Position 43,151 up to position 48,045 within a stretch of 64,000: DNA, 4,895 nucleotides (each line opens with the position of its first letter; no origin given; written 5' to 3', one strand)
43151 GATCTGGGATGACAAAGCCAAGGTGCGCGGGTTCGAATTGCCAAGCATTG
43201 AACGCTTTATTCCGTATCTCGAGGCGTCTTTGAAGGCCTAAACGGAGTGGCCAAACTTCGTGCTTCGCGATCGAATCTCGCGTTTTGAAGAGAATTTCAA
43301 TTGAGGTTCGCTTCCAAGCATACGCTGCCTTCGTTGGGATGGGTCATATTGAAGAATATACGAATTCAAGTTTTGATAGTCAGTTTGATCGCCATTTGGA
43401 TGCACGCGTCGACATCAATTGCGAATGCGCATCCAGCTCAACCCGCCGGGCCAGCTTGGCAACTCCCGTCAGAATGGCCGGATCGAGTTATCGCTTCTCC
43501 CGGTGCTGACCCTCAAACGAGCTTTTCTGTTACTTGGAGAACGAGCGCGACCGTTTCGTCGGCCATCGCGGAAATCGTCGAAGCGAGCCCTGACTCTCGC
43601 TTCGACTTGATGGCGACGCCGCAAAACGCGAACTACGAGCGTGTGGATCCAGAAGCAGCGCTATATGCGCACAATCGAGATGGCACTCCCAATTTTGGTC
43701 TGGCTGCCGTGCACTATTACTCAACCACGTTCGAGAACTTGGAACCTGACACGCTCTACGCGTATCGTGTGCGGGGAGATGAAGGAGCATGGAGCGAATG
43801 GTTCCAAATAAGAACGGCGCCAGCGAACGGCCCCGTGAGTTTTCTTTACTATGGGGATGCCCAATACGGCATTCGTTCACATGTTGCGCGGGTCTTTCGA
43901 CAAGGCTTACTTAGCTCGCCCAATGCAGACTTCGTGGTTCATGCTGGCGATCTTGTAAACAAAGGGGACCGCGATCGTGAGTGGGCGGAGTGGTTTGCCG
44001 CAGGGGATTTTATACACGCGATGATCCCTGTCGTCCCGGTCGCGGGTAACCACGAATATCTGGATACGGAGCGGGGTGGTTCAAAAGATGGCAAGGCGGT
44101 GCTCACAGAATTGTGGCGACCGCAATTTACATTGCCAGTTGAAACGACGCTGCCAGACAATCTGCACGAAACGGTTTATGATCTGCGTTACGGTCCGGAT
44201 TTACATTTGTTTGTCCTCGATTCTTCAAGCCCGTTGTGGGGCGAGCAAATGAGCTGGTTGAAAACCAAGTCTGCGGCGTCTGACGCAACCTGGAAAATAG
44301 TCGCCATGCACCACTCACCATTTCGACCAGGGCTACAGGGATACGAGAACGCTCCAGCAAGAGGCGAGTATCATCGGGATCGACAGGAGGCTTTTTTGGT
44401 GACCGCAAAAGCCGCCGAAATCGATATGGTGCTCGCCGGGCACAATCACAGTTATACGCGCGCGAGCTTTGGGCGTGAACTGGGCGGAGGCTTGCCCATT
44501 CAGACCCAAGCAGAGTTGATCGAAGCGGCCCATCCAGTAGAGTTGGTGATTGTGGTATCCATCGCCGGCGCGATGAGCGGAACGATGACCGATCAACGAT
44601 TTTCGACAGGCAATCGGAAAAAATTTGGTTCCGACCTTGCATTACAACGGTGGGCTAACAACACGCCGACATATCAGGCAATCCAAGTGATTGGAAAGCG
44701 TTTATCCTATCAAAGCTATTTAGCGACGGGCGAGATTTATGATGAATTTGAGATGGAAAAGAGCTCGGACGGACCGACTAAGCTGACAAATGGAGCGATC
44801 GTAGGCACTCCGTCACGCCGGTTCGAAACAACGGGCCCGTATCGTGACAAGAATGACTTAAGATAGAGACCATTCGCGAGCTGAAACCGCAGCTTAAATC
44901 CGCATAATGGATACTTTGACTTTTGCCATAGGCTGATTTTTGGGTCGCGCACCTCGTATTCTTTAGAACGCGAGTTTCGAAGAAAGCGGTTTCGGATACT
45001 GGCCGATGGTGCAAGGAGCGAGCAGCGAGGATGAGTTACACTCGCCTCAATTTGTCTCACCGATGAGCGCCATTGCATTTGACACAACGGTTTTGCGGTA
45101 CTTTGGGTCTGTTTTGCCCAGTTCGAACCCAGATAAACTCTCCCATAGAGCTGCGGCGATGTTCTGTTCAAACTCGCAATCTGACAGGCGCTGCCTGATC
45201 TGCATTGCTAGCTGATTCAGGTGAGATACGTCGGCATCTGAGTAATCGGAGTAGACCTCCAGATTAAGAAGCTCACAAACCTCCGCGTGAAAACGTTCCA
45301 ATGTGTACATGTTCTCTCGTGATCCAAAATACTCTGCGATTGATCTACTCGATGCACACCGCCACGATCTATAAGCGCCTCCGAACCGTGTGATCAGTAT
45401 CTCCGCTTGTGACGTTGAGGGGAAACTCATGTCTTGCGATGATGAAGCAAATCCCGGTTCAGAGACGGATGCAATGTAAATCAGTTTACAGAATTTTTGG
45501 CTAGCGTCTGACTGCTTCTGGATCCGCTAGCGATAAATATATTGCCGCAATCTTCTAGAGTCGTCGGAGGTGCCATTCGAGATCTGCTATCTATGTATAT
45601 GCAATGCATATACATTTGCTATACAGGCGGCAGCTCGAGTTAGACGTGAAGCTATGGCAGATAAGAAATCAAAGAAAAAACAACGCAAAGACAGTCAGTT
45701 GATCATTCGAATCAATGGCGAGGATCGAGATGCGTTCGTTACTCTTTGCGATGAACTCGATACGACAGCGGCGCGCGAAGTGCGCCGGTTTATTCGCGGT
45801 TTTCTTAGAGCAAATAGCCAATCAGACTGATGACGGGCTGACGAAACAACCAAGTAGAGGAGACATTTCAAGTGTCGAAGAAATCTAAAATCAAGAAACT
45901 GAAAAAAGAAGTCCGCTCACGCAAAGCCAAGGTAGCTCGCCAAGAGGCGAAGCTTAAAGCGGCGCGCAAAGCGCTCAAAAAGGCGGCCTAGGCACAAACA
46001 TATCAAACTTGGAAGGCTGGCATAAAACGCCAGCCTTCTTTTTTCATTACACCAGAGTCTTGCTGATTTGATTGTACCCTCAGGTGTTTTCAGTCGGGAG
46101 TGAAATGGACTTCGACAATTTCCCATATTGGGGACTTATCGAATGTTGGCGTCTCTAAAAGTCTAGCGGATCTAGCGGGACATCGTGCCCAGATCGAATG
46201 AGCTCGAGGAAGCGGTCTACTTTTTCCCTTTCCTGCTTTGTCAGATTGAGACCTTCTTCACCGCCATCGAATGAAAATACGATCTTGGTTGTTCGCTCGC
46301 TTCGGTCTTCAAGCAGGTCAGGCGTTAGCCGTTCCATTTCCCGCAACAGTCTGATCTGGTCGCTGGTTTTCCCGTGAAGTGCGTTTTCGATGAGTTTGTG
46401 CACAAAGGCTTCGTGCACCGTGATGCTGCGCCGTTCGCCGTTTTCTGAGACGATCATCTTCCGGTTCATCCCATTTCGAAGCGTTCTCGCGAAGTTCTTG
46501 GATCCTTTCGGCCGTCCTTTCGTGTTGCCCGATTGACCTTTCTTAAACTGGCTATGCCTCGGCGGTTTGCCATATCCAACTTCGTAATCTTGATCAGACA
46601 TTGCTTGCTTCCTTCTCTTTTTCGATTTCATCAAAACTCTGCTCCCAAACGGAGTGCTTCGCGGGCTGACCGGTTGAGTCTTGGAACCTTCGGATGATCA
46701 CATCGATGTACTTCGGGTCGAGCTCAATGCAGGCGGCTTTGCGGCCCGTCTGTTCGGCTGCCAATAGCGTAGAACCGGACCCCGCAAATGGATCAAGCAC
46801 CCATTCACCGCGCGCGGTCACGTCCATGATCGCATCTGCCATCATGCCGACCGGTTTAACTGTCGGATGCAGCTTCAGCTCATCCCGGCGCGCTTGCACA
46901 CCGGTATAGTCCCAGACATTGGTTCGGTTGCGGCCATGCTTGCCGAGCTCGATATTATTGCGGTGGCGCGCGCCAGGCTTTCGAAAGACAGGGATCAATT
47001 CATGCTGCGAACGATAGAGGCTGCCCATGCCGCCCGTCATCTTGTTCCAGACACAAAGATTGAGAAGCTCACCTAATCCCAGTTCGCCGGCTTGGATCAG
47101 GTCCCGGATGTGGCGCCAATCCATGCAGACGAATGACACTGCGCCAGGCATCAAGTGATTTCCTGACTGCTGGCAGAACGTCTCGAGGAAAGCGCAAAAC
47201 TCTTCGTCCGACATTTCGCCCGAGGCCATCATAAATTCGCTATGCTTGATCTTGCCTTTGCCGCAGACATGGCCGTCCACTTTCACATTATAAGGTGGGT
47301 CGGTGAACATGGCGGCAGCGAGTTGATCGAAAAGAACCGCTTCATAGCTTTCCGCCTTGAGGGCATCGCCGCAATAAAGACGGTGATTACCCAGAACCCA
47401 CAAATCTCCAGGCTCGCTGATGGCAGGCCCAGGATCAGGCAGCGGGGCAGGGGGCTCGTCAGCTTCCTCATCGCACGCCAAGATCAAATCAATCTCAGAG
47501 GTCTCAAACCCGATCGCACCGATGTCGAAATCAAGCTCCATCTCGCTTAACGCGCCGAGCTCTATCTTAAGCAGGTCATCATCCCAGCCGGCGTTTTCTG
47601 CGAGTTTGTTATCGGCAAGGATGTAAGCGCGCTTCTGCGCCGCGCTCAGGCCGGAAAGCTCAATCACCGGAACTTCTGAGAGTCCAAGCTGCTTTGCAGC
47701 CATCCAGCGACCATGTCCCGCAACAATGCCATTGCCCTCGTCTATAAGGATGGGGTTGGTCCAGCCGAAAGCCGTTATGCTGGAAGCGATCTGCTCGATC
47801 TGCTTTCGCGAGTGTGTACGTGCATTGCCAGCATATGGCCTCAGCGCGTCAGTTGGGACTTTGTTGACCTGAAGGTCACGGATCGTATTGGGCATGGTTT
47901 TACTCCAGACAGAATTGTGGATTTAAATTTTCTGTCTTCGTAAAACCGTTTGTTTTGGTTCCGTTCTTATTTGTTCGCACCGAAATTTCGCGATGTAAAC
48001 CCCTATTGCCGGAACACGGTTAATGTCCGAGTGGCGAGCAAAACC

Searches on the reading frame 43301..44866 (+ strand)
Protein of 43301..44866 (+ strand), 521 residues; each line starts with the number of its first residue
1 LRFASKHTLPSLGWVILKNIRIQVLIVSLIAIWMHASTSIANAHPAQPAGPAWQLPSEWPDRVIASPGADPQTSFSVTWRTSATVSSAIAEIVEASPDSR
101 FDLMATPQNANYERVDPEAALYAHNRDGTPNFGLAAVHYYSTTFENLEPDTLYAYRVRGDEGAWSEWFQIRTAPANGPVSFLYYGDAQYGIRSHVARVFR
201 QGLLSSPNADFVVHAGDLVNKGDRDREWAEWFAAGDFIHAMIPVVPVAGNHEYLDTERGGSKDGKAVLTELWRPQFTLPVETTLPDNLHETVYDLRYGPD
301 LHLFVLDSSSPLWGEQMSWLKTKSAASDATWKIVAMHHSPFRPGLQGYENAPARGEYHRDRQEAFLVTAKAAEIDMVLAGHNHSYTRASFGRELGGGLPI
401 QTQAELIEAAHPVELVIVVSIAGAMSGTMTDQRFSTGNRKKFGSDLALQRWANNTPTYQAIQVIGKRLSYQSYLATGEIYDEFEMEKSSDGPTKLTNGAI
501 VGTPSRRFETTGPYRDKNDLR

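Call 60: search_protein_families(library=pfam, proteins=[window:43301-44866:+], max_evalue=0.0001)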
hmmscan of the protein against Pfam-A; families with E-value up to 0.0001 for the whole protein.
window:43301-44866:+ (521 aa): 2 families
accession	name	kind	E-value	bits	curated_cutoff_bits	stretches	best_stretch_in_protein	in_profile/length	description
PF00149.33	Metallophos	-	1.1e-18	68.8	21.5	1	182-385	4-191/191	Calcineurin-like phosphoesterase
PF16656.11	Pur_ac_phosph_N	-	2.1e-15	57.5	30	1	60-172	1-93/93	Purple acid Phosphatase, N-terminal domain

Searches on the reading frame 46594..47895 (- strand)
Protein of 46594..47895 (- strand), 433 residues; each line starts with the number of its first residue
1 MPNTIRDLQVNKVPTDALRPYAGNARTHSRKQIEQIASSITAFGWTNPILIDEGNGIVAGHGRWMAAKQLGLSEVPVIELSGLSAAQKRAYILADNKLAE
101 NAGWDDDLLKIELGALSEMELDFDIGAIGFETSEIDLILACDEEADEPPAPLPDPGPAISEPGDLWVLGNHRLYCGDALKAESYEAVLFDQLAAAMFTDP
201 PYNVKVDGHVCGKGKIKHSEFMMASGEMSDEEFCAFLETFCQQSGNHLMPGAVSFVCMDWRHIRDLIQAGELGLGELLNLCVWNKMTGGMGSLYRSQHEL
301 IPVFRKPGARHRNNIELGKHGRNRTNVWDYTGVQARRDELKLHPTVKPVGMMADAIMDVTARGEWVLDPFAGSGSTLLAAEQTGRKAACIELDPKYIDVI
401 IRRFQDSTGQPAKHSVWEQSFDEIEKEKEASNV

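Call 60: search_protein_families(library=pfam, proteins=[window:46594-47895:-], max_evalue=0.0001)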
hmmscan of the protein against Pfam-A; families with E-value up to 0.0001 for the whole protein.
window:46594-47895:- (433 aa): 2 families
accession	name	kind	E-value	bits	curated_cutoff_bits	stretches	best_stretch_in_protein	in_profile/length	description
PF01555.25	N6_N4_Mtase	-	8.9e-31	108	26.7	1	196-400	4-219/221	DNA methylase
PF02195.25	ParB_N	-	4.6e-07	30.2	26.3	1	10-78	3-76/95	ParB N-terminal domain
